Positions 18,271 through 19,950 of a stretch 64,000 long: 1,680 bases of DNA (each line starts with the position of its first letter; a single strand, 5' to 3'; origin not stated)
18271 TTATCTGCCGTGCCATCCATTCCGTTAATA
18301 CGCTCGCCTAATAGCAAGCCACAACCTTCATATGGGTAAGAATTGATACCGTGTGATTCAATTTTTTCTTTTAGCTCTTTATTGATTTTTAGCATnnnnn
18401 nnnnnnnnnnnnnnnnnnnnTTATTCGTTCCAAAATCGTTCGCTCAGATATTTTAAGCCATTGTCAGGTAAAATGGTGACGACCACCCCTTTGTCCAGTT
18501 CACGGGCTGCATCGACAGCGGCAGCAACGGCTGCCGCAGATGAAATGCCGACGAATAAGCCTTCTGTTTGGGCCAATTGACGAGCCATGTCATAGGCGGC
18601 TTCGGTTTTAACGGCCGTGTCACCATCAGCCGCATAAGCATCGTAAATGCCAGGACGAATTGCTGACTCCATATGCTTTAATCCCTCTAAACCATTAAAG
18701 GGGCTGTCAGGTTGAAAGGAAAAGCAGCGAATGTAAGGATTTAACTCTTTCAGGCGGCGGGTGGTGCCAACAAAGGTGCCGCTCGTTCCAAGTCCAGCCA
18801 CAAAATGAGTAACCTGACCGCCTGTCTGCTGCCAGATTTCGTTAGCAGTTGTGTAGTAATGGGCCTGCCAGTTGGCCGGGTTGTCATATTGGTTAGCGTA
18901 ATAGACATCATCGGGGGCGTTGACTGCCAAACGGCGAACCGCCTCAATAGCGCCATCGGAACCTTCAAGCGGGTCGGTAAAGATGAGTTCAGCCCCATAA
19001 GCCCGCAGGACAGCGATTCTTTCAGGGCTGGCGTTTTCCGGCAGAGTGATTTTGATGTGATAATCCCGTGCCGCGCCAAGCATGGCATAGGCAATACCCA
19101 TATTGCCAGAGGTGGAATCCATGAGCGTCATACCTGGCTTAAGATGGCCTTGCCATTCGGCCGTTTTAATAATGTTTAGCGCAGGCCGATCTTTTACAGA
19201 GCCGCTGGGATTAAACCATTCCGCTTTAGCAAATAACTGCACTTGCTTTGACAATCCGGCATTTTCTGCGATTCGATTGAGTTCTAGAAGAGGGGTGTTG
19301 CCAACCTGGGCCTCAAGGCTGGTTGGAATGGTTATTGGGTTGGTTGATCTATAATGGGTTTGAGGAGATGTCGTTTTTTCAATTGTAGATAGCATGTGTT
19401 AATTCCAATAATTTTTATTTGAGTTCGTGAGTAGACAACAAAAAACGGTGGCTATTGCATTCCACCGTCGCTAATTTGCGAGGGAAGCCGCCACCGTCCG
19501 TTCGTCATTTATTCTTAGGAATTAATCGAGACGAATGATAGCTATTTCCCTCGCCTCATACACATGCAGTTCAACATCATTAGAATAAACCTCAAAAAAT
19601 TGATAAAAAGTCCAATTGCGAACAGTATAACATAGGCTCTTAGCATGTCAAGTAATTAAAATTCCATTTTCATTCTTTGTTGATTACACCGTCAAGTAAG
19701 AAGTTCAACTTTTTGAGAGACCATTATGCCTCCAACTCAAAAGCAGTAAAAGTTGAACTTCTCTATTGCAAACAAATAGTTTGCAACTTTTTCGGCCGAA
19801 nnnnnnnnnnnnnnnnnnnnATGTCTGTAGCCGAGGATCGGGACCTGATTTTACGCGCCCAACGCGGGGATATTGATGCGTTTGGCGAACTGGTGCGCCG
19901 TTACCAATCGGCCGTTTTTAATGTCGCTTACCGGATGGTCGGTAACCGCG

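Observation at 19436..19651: Candidate Cys/Met-codon leader-peptide attenuator controlling the sulfur-carrier cysteine operon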

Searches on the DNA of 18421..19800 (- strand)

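Call 4: search_rna_families(source=window, start=19300, end=19800, threshold=evalue, max_evalue=10, show_alignments=3)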
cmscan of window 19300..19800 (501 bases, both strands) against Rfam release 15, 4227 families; matches with E-value up to 10: 6.
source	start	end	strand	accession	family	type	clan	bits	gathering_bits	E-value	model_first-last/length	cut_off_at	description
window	19701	19760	-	RF03989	mir-7950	Gene; miRNA;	-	22.9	82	0.034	1-59/59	no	mir-7950 microRNA precursor family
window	19701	19760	+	RF03989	mir-7950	Gene; miRNA;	-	21.8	82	0.069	1-59/59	no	mir-7950 microRNA precursor family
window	19702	19760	-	RF03867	mir-4081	Gene; miRNA;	-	19.2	70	0.72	1-51/51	no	mir-4081 microRNA precursor family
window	19505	19538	-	RF00681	mir-198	Gene; miRNA;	-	18.3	70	0.7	1-62/62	no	mir-198 microRNA precursor family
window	19552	19638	-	RF02407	snoR122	Gene; snRNA; snoRNA; CD-box;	-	14.7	36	9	1-74/74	no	Small nucleolar RNA snoR122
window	19416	19527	+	RF00885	MIR821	Gene; miRNA;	-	12.8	249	7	1-275/275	no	MIR821 microRNA precursor family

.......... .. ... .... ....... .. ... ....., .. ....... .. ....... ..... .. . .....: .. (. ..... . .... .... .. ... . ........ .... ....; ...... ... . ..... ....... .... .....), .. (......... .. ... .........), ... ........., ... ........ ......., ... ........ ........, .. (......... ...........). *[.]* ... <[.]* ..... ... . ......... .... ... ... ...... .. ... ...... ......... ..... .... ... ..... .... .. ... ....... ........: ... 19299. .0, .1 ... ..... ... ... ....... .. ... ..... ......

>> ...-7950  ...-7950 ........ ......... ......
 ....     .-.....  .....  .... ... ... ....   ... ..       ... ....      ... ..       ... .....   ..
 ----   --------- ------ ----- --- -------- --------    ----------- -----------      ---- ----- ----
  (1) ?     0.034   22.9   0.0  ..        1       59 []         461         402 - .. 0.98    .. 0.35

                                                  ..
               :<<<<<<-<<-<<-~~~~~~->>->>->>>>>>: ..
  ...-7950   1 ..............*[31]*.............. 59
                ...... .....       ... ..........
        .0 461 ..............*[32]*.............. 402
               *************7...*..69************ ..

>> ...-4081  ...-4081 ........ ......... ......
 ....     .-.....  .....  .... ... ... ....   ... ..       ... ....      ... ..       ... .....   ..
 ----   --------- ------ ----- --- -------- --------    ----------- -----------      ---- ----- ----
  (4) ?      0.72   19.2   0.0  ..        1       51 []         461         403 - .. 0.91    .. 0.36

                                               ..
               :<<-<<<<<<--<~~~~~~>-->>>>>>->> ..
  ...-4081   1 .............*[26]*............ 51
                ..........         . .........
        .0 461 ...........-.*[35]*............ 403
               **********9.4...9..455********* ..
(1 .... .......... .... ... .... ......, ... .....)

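Call 54: build_rna_model(alignment_id=A6)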
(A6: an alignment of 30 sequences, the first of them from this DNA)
Model R1 built from alignment A6 (30 sequences, 46 columns); structure: RNAalifold consensus: no base pair, so sequence only.
model positions 46; base pairs 0; branch points 0; effective number of sequences 30; information 0.837 bits per position. No base pairs: searches with it score sequence only.

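Call 56: search_with_rna_model(model_id=R1, sources=[window, L001, L002, L003, L004, L005, L006, L007, L008, L009, L010, L011, L012, L013, L014, L015, L016, L017, L018, L019, L020, L021, L022, L023, L024, L025, L026, L027, L028, L029, L030, L031, L032, L033, L034, L035, L036, L037, L038, L039, L040, L041, L042, L043, L044, L045, L046, L047, L048, L049, L050, L051, L052, L053, L054, L055, L056, L057, L058, L059, L060, L061, L062, L063, L064, L065, L066, L067, L068, L069, L070, L071, L072, L073, L074, L075, L076, L077, L078, L079, L080, L081, L082, L083, L084, L085, L086, L087, L088, L089, L090, L091, L092, L093, L094, L095, L096, L097, L098, L099], max_evalue=1)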
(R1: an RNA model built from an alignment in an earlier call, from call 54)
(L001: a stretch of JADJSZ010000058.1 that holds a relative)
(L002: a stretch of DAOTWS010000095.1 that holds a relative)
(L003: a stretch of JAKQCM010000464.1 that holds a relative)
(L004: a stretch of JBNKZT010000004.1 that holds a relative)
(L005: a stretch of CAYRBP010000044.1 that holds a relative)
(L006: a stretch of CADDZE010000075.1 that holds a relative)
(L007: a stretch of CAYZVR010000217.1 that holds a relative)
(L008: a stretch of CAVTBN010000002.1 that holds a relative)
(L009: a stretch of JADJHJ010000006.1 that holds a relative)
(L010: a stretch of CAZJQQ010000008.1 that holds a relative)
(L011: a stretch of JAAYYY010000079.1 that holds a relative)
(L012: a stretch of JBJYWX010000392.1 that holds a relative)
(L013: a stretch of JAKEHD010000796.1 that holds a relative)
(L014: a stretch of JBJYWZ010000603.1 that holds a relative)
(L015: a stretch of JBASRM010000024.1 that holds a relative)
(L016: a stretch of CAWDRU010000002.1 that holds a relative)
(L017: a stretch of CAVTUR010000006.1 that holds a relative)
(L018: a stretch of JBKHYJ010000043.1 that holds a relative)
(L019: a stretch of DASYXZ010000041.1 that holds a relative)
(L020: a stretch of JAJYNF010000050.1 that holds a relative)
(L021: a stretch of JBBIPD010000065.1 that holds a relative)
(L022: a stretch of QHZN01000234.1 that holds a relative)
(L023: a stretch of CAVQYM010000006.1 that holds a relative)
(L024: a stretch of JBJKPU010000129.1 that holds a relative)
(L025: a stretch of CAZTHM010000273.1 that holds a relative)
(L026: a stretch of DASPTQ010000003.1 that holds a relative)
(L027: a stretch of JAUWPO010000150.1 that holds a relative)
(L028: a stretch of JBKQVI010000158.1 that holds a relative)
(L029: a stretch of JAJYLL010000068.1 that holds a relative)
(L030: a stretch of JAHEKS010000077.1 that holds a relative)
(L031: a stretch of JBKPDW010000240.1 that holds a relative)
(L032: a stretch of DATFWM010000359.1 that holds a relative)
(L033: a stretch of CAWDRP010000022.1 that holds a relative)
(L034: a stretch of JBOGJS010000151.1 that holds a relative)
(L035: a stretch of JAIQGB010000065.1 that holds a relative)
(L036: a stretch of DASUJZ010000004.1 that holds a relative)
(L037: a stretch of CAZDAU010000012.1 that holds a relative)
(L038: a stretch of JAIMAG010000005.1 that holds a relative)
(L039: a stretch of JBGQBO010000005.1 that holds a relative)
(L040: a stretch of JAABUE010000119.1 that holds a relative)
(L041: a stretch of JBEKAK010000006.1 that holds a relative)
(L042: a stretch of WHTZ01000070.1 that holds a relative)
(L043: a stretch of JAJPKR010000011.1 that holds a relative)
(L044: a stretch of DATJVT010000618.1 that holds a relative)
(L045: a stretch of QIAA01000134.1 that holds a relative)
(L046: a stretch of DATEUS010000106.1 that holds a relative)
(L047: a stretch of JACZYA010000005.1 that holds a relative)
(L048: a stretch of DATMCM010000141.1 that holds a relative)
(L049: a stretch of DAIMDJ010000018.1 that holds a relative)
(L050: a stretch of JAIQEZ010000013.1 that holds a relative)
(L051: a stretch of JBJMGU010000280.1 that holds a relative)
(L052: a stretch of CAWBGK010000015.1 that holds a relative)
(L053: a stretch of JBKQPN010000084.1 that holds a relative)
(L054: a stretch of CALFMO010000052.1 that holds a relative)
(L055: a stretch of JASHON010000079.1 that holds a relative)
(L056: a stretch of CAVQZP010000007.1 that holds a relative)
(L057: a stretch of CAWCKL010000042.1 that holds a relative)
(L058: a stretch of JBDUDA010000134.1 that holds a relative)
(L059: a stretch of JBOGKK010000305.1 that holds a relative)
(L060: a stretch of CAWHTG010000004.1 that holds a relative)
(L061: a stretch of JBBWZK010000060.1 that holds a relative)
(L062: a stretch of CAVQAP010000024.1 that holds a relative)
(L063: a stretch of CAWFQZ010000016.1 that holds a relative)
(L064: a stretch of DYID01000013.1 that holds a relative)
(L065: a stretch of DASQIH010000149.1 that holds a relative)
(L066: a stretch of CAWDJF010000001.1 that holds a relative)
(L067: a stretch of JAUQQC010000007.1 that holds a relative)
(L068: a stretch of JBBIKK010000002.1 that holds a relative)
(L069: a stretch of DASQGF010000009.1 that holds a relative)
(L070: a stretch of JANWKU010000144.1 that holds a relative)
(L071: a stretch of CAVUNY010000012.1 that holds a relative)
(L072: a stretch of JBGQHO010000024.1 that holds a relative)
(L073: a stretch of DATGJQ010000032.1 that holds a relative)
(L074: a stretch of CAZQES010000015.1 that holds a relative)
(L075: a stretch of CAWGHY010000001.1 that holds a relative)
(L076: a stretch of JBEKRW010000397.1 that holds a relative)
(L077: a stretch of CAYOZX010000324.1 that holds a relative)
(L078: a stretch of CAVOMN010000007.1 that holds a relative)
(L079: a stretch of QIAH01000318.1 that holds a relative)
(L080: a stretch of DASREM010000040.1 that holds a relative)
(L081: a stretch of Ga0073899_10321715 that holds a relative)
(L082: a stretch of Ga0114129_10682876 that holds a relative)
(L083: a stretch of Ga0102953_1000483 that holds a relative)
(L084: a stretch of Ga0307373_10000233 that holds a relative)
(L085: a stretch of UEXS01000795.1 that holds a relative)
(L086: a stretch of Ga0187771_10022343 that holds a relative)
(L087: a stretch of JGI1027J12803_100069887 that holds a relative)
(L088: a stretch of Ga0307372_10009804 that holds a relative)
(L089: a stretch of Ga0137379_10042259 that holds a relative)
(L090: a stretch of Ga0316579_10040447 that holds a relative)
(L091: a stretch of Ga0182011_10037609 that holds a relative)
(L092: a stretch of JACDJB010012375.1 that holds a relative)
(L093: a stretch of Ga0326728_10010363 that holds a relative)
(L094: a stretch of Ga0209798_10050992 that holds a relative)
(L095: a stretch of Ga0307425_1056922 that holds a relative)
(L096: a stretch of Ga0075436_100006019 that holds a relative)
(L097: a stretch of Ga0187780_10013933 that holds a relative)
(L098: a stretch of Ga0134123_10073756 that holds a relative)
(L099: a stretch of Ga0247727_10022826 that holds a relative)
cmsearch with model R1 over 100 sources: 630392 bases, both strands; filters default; matches with E-value up to 1: 25.
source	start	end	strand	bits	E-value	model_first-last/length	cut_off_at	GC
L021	1422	1465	+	37.7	9.6e-10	1-44/46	-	0.59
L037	505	545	+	36.8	1.8e-09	1-41/46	-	0.63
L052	2731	2773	+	35.9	3.5e-09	1-43/46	-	0.67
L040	2787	2829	+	35.7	4e-09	1-43/46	-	0.63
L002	2791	2831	+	34.1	1.3e-08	1-41/46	-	0.59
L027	1685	1727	+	32.5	4.1e-08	1-43/46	-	0.56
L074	2779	2820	+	31.8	6.9e-08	1-42/46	-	0.6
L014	24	64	+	31.5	8.4e-08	1-41/46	-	0.61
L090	735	775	+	31.5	8.4e-08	1-41/46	-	0.61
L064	2818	2860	+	31.4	9.5e-08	1-43/46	-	0.65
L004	2805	2843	+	31.2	1.1e-07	1-39/46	-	0.59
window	19527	19568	-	30.7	1.6e-07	1-42/46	-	0.48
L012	2785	2823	+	30.3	2.1e-07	1-39/46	-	0.59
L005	2783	2824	+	29.3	4.3e-07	1-42/46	-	0.62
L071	2785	2828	+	29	5.5e-07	1-44/46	-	0.59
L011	1760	1802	+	27.8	1.2e-06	1-43/46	-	0.65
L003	831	869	+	27.6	1.4e-06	1-39/46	-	0.51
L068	2789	2828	+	26.9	2.4e-06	1-40/46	-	0.7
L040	509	549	+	25.9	5e-06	1-41/46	-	0.63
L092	1382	1423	+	25.1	8.9e-06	1-42/46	-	0.6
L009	2799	2841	+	24.9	1.1e-05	1-43/46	-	0.65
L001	2714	2756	+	21.4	0.00013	1-43/46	-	0.47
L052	2824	2850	-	13.4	0.049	13-39/46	-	0.63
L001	2788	2815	-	12.1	0.12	15-42/46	-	0.61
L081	31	56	-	12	0.13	15-40/46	-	0.62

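Call 57: search_with_rna_model(model_id=R1, sources=[L100, L101, L102, L103, L104, L105, L106, L107, L108, L109, L110, L111, L112, L113, L114, L115, L116, L117, L118, L119, L120, L121, L122, L123, L124, L125, L126, L127, L128, L129, L130, L131, L132, L133, L134, L135, L136, L137, L138, L139, L140, L141, L142, L143, L144, L145, L146, L147, L148, L149, L150, L151, L152, L153, L154, L155, L156, L157, L158, L159, L160, L161, L162, L163, L164, L165, L166, L167], max_evalue=1)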
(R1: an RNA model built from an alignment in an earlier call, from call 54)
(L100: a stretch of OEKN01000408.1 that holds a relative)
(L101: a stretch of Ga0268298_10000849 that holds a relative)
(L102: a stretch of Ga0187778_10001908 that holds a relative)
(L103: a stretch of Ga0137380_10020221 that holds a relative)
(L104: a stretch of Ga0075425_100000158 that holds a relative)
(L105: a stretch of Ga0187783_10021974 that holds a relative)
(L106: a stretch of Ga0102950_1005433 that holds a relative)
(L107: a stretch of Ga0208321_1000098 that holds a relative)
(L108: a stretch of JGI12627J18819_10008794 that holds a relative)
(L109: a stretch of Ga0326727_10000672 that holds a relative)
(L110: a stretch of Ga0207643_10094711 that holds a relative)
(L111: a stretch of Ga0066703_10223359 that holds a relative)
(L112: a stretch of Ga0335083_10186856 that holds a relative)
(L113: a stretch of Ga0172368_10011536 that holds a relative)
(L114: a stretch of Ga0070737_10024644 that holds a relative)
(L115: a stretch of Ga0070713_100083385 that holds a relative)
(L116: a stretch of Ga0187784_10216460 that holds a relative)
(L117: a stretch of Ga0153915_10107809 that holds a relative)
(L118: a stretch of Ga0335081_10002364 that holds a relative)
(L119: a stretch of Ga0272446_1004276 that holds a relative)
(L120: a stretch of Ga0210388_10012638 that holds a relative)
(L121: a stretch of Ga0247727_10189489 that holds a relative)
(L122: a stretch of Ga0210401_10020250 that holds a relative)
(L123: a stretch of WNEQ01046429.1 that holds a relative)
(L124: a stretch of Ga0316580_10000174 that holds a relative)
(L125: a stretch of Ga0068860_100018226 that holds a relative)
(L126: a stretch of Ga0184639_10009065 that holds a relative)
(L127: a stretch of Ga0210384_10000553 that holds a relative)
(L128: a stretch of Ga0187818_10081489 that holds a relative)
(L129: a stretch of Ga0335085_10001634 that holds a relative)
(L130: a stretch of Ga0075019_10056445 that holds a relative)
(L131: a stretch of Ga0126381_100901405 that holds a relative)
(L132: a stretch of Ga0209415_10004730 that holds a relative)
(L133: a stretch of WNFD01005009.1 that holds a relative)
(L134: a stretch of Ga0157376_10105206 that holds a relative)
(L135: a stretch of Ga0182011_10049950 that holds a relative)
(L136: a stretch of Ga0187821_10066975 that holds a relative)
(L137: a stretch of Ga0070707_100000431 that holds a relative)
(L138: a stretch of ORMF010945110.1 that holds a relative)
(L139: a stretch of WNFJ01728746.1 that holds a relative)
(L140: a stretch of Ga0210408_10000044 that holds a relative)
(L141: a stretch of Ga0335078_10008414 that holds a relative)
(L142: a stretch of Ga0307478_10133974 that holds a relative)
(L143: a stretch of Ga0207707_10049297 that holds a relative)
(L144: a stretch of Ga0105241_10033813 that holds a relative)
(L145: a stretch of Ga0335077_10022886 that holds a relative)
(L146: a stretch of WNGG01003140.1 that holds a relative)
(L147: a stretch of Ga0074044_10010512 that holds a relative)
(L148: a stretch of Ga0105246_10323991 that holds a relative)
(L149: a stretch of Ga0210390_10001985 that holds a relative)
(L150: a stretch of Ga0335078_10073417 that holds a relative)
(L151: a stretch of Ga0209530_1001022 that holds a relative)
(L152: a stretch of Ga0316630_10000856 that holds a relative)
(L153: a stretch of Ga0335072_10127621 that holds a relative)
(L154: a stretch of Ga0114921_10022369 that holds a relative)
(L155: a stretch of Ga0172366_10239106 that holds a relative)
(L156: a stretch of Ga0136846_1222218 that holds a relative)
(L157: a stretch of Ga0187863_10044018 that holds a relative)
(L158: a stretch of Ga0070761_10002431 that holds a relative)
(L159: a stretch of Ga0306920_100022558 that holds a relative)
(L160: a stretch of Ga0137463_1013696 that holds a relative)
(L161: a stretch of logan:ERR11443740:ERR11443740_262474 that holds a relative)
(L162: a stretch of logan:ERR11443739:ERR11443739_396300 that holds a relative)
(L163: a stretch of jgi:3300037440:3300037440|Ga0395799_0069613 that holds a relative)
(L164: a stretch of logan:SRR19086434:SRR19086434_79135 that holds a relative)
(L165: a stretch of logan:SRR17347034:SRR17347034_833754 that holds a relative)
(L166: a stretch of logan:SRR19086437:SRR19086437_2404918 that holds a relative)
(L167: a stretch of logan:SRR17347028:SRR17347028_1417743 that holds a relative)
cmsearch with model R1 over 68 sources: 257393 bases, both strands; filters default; matches with E-value up to 1: 13.
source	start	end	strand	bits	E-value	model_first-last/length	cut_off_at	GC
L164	444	488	+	38.2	2.5e-10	1-45/46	-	0.44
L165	444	488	+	38.2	2.5e-10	1-45/46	-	0.44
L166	444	488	+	38.2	2.5e-10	1-45/46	-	0.44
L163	1329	1372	+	38.2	2.7e-10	1-44/46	-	0.45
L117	758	799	+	37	6.3e-10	1-42/46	-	0.6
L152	2057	2099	+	34.3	4.6e-09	1-43/46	-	0.56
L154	340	381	+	33.4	8.8e-09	1-42/46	-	0.55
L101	2321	2362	+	32.8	1.4e-08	1-42/46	-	0.67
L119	2303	2343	+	32.6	1.6e-08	1-41/46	-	0.61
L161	773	815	+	32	2.5e-08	1-43/46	-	0.47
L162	8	50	+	32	2.5e-08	1-43/46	-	0.47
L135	1688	1728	+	30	1e-07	1-41/46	-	0.56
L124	303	341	+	25.3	3.4e-06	1-39/46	-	0.56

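Call 71: search_with_rna_model(model_id=R1, sources=[L168, L169, L170, L171, L172, L173], max_evalue=1)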
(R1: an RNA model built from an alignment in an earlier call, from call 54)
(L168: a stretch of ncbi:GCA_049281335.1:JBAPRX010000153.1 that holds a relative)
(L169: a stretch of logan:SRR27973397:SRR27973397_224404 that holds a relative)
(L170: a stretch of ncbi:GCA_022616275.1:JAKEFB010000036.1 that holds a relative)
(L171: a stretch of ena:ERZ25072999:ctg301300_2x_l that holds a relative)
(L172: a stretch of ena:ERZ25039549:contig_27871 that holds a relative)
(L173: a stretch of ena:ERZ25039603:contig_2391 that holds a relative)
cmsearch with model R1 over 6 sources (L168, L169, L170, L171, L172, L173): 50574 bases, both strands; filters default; matches with E-value up to 1: 9.
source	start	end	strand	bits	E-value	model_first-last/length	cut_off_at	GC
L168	4593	4636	+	37.3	1e-10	1-44/46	-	0.5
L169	812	855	+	37.3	1e-10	1-44/46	-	0.5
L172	5075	5118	+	35.9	2.7e-10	1-44/46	-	0.61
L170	5807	5848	+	33.5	1.6e-09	1-42/46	-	0.55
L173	4957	4999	+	30.7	1.2e-08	1-43/46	-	0.6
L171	2826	2866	+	30.2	1.8e-08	1-41/46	-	0.46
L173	2813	2852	+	27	1.9e-07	1-40/46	-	0.57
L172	2717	2757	+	24.7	1e-06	1-41/46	-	0.56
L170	5871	5898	-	13.2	0.0046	15-42/46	-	0.61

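Call 86: search_rna_families(sources=[L001, L002, L004, L005, L009, L012, L021, L037, L040, L064, L071, L171, L172], threshold=gathering)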
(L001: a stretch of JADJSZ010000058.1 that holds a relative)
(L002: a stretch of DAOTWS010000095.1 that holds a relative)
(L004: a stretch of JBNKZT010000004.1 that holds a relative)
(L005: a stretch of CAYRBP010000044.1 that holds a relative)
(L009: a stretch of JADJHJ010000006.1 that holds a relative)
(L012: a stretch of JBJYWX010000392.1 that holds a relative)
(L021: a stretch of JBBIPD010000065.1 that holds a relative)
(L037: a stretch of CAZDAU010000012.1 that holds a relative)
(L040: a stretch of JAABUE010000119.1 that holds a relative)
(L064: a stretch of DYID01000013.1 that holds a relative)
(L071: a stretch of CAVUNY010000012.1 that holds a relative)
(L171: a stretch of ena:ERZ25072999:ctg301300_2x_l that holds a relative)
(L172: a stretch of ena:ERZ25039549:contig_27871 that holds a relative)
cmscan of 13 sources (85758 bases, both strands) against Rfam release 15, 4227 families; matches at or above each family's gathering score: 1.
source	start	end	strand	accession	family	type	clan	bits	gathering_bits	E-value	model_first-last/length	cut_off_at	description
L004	4098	4238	+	RF00162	SAM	Cis-reg; riboswitch;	CL00012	73.2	44.4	4.1e-15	1-108/108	no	SAM riboswitch aptamer (S box leader)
